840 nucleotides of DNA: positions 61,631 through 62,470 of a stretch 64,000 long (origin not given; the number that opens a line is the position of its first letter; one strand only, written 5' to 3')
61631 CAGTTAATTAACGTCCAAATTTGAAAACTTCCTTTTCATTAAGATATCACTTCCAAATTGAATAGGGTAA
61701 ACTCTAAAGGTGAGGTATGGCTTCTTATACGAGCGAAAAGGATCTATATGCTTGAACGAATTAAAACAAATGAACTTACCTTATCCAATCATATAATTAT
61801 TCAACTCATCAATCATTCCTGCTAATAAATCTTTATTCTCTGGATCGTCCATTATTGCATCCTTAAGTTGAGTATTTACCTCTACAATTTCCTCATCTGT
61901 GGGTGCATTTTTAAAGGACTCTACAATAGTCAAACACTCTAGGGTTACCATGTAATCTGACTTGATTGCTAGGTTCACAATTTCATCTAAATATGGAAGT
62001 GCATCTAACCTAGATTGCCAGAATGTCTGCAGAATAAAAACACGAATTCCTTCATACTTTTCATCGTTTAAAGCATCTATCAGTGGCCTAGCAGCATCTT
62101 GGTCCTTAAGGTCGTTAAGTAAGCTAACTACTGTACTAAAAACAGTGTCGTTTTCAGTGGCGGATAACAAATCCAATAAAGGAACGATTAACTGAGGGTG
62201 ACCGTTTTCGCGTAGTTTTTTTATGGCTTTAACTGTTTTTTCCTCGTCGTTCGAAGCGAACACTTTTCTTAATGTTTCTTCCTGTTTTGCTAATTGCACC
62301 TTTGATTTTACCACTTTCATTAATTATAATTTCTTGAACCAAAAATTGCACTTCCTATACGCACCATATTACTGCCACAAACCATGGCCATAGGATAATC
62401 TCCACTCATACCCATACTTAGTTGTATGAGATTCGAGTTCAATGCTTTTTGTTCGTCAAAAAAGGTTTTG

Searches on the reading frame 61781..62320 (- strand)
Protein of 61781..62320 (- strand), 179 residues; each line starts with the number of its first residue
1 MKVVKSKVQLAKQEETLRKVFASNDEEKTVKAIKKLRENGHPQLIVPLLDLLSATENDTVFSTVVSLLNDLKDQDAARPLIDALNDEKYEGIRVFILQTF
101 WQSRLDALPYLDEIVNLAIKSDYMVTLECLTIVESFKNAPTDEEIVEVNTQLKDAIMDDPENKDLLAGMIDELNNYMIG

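Call 3: search_protein_families(library=pfam, proteins=[window:61781-62320:-], max_evalue=0.01)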
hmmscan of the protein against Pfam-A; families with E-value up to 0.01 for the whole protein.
window:61781-62320:- (179 aa): 1 family
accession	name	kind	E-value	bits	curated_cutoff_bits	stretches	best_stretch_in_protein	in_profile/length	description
PF13646.12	HEAT_2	-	5.3e-07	30.3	27.7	1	16-93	3-80/88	HEAT repeats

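Call 4: search_protein_families(library=ncbifam, proteins=[window:61781-62320:-], max_evalue=0.01)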
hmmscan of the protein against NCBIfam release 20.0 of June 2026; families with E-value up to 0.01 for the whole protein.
window:61781-62320:- (179 aa): 0 families
